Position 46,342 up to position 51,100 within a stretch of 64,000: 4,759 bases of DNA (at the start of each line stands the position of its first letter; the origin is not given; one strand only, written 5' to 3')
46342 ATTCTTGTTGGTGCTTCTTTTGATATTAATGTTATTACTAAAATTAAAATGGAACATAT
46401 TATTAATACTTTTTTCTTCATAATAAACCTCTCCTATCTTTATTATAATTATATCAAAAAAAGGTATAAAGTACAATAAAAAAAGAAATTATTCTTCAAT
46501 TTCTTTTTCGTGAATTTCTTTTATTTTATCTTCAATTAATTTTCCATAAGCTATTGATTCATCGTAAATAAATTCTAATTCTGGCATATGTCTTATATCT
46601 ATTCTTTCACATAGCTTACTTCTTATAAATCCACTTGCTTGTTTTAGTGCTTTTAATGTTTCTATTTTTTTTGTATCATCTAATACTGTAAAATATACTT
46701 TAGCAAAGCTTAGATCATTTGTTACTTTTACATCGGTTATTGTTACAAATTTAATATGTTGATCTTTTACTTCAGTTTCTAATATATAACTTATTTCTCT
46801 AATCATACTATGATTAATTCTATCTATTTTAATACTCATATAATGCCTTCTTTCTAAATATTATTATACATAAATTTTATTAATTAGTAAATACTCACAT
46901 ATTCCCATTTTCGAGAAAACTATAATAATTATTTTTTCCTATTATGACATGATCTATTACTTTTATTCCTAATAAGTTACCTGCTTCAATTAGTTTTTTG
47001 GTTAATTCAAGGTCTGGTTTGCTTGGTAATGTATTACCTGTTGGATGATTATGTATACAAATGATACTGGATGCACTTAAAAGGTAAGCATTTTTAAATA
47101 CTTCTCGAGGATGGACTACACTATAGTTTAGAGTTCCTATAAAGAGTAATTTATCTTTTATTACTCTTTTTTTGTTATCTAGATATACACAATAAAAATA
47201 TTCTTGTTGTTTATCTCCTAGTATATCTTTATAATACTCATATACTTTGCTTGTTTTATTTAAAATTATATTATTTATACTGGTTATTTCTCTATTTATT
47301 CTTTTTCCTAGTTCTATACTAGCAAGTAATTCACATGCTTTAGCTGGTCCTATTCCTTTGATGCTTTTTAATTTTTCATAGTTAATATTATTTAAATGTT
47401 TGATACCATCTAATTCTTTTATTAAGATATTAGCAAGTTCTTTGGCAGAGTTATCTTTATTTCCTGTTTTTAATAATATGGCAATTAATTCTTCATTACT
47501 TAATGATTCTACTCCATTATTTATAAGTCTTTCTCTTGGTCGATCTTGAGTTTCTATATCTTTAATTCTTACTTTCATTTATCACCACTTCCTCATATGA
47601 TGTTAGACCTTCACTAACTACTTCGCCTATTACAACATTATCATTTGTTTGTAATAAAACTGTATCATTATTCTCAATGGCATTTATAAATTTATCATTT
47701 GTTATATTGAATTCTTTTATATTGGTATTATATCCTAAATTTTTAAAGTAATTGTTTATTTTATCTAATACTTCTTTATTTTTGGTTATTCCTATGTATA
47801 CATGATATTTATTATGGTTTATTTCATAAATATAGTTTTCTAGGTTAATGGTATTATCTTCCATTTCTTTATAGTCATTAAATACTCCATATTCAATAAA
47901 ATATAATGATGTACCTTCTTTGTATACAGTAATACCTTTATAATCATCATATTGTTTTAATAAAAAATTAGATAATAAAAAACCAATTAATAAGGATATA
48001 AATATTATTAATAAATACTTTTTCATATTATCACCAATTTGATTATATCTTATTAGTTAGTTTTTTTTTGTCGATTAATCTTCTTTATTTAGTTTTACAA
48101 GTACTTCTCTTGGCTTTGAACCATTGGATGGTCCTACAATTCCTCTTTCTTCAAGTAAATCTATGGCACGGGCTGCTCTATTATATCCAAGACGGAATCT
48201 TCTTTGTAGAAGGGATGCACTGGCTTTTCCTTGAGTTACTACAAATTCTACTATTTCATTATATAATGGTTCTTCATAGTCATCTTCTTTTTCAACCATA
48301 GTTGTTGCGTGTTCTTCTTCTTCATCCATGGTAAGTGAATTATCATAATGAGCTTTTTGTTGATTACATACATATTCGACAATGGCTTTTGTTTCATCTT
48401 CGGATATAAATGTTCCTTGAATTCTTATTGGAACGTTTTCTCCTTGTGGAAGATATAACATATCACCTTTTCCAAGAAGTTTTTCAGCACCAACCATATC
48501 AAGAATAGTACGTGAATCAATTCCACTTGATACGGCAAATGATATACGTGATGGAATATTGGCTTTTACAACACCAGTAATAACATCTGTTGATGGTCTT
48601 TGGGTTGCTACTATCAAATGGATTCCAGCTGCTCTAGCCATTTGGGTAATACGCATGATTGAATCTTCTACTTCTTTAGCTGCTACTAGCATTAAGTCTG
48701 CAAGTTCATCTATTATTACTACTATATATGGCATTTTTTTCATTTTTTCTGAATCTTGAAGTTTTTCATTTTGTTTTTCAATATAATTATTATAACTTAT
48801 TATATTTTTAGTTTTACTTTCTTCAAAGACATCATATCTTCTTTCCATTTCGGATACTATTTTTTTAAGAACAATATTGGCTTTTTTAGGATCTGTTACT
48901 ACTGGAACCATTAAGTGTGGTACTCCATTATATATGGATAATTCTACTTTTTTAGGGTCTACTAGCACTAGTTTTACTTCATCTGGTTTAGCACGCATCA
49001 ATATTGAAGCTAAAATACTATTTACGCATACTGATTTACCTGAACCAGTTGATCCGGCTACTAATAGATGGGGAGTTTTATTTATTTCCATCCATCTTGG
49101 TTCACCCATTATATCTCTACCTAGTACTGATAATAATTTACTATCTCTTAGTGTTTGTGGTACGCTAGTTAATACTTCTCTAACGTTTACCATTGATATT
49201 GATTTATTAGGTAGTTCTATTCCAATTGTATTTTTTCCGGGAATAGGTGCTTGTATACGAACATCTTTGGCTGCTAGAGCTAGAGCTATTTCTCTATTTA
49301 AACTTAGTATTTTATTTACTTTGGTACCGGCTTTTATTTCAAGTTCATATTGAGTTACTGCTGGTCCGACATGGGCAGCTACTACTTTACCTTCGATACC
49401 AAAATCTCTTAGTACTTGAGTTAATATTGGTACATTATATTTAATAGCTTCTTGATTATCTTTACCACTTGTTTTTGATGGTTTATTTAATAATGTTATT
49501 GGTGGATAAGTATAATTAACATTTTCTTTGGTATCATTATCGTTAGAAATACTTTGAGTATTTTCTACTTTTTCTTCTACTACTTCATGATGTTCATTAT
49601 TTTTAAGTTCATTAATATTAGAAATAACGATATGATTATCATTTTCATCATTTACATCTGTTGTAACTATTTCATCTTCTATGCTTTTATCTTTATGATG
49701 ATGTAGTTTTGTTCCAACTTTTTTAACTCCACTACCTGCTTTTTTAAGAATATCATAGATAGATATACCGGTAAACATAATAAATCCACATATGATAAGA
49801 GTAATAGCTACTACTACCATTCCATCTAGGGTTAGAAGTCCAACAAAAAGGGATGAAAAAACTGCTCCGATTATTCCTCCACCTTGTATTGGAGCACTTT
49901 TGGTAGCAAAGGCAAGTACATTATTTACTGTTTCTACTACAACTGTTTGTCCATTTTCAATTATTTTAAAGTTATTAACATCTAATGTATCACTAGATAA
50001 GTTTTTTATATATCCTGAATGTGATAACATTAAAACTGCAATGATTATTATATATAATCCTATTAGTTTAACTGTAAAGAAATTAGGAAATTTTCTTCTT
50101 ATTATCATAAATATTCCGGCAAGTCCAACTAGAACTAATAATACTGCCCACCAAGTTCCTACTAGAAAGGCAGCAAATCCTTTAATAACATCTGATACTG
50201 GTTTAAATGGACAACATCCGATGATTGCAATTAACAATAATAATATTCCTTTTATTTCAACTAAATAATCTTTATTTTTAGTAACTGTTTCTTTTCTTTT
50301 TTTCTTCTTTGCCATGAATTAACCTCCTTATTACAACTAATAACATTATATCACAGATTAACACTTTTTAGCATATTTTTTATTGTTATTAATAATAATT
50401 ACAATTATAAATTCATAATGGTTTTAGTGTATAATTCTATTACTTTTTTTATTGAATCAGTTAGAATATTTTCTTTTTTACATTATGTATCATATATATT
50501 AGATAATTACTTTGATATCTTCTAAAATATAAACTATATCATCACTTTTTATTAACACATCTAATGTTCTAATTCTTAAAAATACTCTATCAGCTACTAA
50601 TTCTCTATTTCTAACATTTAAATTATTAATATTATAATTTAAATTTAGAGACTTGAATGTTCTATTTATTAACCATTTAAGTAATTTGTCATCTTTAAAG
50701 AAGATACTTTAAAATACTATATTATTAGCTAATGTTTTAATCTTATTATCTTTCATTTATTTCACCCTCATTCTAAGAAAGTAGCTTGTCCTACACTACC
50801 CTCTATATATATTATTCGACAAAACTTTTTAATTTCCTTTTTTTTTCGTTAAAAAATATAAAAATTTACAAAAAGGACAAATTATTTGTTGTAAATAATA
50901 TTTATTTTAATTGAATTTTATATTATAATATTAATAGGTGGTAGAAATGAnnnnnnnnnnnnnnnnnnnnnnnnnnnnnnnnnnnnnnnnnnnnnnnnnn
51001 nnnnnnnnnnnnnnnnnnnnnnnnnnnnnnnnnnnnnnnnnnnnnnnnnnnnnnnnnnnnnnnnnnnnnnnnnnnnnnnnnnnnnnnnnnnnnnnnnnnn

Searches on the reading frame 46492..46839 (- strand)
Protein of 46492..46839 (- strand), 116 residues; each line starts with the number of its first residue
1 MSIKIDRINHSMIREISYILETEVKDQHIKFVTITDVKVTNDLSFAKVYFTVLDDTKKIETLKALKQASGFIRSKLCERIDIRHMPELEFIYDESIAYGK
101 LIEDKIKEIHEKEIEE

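Call 9: search_protein_families(library=pfam, proteins=[window:46492-46839:-], max_evalue=0.01)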
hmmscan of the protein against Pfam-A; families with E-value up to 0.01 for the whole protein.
window:46492-46839:- (116 aa): 1 family
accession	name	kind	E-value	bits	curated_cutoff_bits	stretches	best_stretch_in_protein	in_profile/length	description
PF02033.23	RBFA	-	2.8e-33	114.8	34.7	1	5-104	2-103/105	Ribosome-binding factor A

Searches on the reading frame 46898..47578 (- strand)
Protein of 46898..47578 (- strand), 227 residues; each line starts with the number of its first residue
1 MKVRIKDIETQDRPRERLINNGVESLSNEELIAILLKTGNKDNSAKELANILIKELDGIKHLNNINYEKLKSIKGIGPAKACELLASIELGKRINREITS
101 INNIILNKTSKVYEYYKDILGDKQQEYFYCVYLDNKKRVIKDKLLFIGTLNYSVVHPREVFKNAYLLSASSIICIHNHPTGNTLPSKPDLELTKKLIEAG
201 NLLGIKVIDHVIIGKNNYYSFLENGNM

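Call 9: search_protein_families(library=pfam, proteins=[window:46898-47578:-], max_evalue=0.01)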
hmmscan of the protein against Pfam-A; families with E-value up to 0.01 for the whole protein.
window:46898-47578:- (227 aa): 3 families
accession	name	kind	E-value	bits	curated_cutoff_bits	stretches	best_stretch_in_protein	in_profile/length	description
PF04002.20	RadC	-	3.3e-44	150.1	22.1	1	107-225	2-120/121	RadC-like JAB domain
PF20582.4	UPF0758_N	-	1.7e-26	92.5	27.1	1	5-82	1-77/77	UPF0758 N-terminal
PF12826.13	HHH_2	-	0.0031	18.1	27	1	47-81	14-48/64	Helix-hairpin-helix motif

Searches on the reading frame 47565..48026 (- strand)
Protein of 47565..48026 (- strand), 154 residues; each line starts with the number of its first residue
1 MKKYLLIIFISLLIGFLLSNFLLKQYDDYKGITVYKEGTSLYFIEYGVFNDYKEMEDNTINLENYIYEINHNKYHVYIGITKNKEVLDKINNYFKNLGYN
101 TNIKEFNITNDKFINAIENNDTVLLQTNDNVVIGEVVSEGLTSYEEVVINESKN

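Call 9: search_protein_families(library=pfam, proteins=[window:47565-48026:-], max_evalue=0.01)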
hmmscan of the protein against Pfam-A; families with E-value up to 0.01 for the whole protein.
window:47565-48026:- (154 aa): 1 family
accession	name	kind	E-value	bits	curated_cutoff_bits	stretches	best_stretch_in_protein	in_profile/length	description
PF06612.16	DUF1146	-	0.0074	16.7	25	1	4-23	29-48/48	Protein of unknown function (DUF1146)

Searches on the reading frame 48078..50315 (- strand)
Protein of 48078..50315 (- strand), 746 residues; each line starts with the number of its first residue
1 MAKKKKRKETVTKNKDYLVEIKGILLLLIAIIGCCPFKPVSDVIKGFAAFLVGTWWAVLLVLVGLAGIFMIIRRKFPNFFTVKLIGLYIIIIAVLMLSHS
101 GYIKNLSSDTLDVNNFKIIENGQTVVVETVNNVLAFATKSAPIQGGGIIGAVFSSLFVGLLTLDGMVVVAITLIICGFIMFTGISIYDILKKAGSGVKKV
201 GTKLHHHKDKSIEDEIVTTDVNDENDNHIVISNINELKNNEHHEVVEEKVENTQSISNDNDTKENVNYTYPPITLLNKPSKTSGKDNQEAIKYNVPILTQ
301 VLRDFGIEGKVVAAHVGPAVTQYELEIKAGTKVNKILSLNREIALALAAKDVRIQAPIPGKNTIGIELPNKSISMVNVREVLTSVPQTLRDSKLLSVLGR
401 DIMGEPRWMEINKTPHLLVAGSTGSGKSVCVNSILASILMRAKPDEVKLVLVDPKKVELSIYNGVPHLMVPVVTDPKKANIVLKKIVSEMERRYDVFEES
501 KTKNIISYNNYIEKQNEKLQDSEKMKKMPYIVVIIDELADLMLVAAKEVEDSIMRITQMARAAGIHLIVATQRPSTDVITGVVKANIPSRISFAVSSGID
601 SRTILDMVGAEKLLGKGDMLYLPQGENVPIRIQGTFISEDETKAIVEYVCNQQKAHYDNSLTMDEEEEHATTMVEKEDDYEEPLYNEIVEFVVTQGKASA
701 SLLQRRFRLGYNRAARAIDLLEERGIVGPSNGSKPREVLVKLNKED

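Call 8: search_protein_families(library=pfam, proteins=[window:48078-50315:-], max_evalue=0.01)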
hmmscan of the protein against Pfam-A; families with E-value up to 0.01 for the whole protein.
window:48078-50315:- (746 aa): 7 families
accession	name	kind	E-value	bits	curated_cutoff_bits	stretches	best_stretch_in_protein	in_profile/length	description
PF01580.24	FtsK_SpoIIIE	-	1.5e-63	214.6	24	1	378-575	2-220/221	FtsK/SpoIIIE family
PF17854.6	FtsK_alpha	-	7.4e-31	106.8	22.9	1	271-370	2-101/101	FtsK alpha domain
PF09397.16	FtsK_gamma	-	4e-28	97.4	30.6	1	681-740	3-62/63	Ftsk gamma domain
PF04851.21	ResIII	-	3.4e-05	24.2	22.5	1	412-537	21-133/164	Type III restriction enzyme, res subunit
PF12846.13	AAA_10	-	8e-05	22.3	27.5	1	413-457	20-60/362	AAA-like domain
PF01935.23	DUF87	-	0.00038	21.1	23.2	1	414-454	23-60/220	Helicase HerA, central domain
PF13491.11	FtsK_4TM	-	0.0028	17.8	23.1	1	138-193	115-170/171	4TM region of DNA translocase FtsK/SpoIIIE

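Call 54: find_homologous_proteins(query=window:48078-50315:-, max_evalue=1e-100)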
Query window:48078-50315:- (746 aa): 7992 proteins with E <= 1e-100 among 8000 candidates; the best 120 are listed.
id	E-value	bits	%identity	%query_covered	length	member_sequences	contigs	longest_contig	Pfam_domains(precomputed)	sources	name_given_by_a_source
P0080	0.0e+0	1620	100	100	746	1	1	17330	PF17854.7,PF01580.25,PF09397.17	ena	-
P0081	0.0e+0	1620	100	100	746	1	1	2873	PF17854.7,PF01580.25,PF09397.17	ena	-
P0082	0.0e+0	1615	100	100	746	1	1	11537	PF17854.7,PF01580.25,PF09397.17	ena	-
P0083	0.0e+0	1519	94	100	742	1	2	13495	PF17854.7,PF12846.14,PF01580.25,PF09397.17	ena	-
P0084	0.0e+0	1519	94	100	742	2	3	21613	PF17854.7,PF12846.14,PF01580.25,PF09397.17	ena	-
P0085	0.0e+0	1468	91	100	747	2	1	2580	PF17854.7,PF12846.14,PF01580.25,PF09397.17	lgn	-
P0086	0.0e+0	1462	91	100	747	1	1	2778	PF17854.7,PF01580.25,PF09397.17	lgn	-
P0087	0.0e+0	1460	90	100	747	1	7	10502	PF17854.7,PF01580.25,PF09397.17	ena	-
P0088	0.0e+0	1454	89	100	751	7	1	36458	PF17854.7,PF01580.25,PF09397.17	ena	-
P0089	0.0e+0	1453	89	100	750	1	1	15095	PF17854.7,PF12846.14,PF01580.25,PF09397.17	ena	-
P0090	0.0e+0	1446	89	100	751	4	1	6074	PF17854.7,PF01580.25,PF09397.17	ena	-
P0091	0.0e+0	1445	89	100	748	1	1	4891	PF17854.7,PF01580.25,PF09397.17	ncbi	-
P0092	0.0e+0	1437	88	100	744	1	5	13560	PF17854.7,PF12846.14,PF01580.25,PF09397.17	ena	-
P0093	0.0e+0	1436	88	100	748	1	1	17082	PF17854.7,PF01580.25,PF09397.17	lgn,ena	-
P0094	0.0e+0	1435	88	100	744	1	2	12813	PF17854.7,PF12846.14,PF01580.25,PF09397.17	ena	-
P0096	0.0e+0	1433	88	100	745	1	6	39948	PF17854.7,PF12846.14,PF01580.25,PF09397.17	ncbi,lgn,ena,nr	ncbi:MAG: DNA translocase FtsK [Bacilli bacterium]|nr:DNA translocase FtsK [Bacilli bacterium]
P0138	0.0e+0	1252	78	98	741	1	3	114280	PF17854.7,PF01580.25,PF09397.17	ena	-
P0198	0.0e+0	1105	70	100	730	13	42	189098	PF17854.7,PF01580.25,PF09397.17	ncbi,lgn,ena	-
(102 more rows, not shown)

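Call 55: find_encoding_contigs(protein=P0084, flank=10000, max_places=1)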
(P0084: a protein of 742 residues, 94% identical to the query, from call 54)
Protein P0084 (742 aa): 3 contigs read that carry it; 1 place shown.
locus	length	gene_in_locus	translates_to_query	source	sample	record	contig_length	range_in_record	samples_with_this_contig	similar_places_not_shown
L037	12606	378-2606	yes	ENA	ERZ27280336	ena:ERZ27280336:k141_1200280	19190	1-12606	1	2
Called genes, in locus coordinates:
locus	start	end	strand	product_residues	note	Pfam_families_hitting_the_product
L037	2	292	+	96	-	?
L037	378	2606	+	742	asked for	PF17854:FtsK_alpha, PF01580:FtsK_SpoIIIE, PF12846:AAA_10 (faint), PF09397:FtsK_gamma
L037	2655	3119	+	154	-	-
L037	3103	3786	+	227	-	PF20582:UPF0758_N, PF04002:RadC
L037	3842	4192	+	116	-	PF02033:RBFA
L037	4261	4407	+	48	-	-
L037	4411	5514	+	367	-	PF19789:DUF6273 (weak)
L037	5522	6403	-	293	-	PF01841:Transglut_core (weak)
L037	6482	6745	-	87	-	PF01649:Ribosomal_S20p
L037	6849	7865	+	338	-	PF03418:Peptidase_A25, PF06866:DUF1256 (faint)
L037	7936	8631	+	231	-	-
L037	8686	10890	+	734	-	PF23139:OB_YrrC, PF14490:HHH_RecD2, PF01443:Viral_helicase1 (faint), PF13086:AAA_11 (weak), PF13245:AAA_19, PF13604:AAA_30, PF18335:SH3_13, PF13538:UvrD_C_2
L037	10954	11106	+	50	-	-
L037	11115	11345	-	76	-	PF07866:DUF1653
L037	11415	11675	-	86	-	PF04232:SpoVS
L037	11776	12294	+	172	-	-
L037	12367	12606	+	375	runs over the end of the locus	PF01702:TGT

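Call 56: find_encoding_contigs(protein=P0096, flank=10000, max_places=1)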
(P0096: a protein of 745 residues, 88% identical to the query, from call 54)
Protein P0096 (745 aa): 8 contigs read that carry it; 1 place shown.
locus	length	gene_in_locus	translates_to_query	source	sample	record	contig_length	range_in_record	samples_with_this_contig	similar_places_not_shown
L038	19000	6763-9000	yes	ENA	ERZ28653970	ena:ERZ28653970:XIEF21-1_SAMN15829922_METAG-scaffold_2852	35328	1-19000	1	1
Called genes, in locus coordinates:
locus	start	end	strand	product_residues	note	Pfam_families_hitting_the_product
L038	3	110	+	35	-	?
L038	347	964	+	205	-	-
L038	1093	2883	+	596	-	PF02518:HATPase_c, PF00072:Response_reg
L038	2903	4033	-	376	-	PF01098:FTSW_RODA_SPOVE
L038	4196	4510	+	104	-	PF00367:PTS_EIIB (weak)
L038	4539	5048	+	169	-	PF01966:HD (weak)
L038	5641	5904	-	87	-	-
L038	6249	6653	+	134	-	PF00293:NUDIX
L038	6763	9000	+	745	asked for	PF17854:FtsK_alpha, PF01580:FtsK_SpoIIIE, PF12846:AAA_10 (faint), PF09397:FtsK_gamma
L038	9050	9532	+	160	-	-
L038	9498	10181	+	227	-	PF20582:UPF0758_N, PF04002:RadC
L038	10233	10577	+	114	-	PF02033:RBFA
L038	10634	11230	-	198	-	-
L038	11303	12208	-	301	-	PF01841:Transglut_core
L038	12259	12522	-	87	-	PF01649:Ribosomal_S20p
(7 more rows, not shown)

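Call 57: find_encoding_contigs(protein=P0138, flank=10000, max_places=1)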
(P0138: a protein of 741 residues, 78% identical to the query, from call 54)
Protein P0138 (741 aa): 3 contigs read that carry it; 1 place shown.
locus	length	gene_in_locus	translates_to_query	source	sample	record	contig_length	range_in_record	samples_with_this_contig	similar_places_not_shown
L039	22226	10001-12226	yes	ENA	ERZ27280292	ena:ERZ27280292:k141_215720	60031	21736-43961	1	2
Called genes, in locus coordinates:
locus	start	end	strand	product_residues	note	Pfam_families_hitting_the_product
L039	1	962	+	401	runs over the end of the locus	PF00078:RVT_1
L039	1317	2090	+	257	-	-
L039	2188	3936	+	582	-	-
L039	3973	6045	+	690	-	PF00580:UvrD-helicase, PF01443:Viral_helicase1 (faint), PF13245:AAA_19, PF13604:AAA_30 (faint), PF13087:AAA_12 (faint), PF13361:UvrD_C, PF13538:UvrD_C_2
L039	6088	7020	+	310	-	PF00404:Dockerin_1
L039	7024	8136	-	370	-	PF05636:HIGH_NTase1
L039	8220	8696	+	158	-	PF02620:YceD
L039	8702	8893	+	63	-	PF01783:Ribosomal_L32p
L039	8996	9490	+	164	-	PF12784:PDDEXK_2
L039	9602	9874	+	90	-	-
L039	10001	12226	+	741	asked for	PF17854:FtsK_alpha, PF01580:FtsK_SpoIIIE, PF09397:FtsK_gamma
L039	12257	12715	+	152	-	PF05036:SPOR (faint)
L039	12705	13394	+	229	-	PF20582:UPF0758_N, PF04002:RadC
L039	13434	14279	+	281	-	PF06133:Com_YlbF (faint), PF04085:MreC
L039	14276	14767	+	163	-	-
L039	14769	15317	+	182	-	PF03352:Adenine_glyco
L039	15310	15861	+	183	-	PF09997:DUF2238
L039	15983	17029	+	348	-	PF19328:DAP_DH_C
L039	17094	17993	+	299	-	PF11899:DUF3419 (weak)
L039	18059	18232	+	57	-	PF00584:SecE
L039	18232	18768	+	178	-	PF02357:NusG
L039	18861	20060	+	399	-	PF13173:AAA_14, PF13635:DUF4143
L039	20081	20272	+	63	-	-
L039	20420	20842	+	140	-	PF03946:Ribosomal_L11_N, PF00298:Ribosomal_L11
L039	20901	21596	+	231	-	PF00687:Ribosomal_L1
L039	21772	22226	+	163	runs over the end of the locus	PF00466:Ribosomal_L10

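Call 58: find_encoding_contigs(protein=P0198, flank=10000, max_places=1)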
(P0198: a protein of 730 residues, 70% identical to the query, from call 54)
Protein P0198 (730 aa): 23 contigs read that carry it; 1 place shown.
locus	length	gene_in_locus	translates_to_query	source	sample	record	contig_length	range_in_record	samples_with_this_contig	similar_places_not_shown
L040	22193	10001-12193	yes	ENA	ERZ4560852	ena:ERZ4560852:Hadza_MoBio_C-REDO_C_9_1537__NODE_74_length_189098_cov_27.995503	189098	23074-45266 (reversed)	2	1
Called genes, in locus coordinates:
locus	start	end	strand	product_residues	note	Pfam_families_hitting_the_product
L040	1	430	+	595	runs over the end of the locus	PF08439:Peptidase_M3_N, PF01432:Peptidase_M3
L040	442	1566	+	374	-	PF00226:DnaJ, PF01556:DnaJ_C, PF00684:DnaJ_CXXCXGXG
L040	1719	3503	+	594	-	PF00501:AMP-binding, PF13193:AMP-binding_C (weak)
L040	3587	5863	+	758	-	PF00512:HisKA, PF02518:HATPase_c, PF00072:Response_reg, PF01627:Hpt (weak)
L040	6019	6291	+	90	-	PF00216:Bac_DNA_binding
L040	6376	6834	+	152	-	-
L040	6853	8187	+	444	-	PF21799:MurD-like_N (weak), PF08245:Mur_ligase_M, PF02875:Mur_ligase_C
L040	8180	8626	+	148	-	-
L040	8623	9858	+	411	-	PF03952:Enolase_N, PF00113:Enolase_C, PF13378:MR_MLE_C (weak), PF07476:MAAL_C (weak)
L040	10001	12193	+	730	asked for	PF17854:FtsK_alpha, PF01580:FtsK_SpoIIIE, PF09397:FtsK_gamma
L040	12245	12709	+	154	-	-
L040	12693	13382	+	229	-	PF20582:UPF0758_N, PF04002:RadC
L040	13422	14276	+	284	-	PF04085:MreC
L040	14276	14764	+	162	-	-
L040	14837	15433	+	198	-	-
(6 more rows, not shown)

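Call 60: search_protein_families(library=ncbifam, proteins=[L039:8996-9490:+, L037:2-292:+], max_evalue=0.1)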
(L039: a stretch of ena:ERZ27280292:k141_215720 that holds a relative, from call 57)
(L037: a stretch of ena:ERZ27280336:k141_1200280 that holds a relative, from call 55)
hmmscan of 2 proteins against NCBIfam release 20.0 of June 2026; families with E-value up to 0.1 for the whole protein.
L039:8996-9490:+ (164 aa): 1 family
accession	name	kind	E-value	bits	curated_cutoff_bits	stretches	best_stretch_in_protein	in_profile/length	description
TIGR01784.1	T_den_put_tspse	subfamily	7.6e-06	25.9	52.1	1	14-122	3-111/273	Rpn family recombination-promoting nuclease/putative transposase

L037:2-292:+ (96 aa): 5 families
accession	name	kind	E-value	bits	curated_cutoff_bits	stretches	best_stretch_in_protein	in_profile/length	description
TIGR01784.1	T_den_put_tspse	subfamily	3.6e-08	33.5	52.1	1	22-93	200-270/273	Rpn family recombination-promoting nuclease/putative transposase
NF009925.1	PRK13386.1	equivalog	0.00055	19.3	192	1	33-70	43-80/228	flagellar assembly protein FliH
NF004267.1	PRK05687.1-3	equivalog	0.00081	18.6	293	1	22-66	77-121/266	flagellar assembly protein FliH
NF004270.2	PRK05687.2-1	equivalog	0.0011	18.5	180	1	33-64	51-82/223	flagellar assembly protein FliH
NF004266.1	PRK05687.1-1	equivalog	0.0041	16.6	260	1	28-72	49-92/230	flagellar assembly protein FliH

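Call 61: search_protein_families(library=pfam, proteins=[L037:2-292:+], max_evalue=1)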
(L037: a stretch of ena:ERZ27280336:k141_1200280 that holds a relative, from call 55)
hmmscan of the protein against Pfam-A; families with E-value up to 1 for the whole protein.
L037:2-292:+ (96 aa): 2 families
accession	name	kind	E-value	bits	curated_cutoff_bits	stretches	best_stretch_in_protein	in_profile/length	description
PF22005.2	WWE_1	-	0.082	13.6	27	1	64-94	26-56/72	Parp14 WWE domain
PF09811.14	Yae1_N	-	0.25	11.5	27.5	1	35-62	4-31/39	Essential protein Yae1, N terminal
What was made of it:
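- Tried and rejected: hmmscan of the copy-2 remnant against Pfam and NCBIfam gave no hit (calls 60, 61).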

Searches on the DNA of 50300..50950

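Call 67: search_rna_families(source=window, start=50300, end=50950, threshold=evalue, max_evalue=1)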
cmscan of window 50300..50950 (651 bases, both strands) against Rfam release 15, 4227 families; matches with E-value up to 1: 0.
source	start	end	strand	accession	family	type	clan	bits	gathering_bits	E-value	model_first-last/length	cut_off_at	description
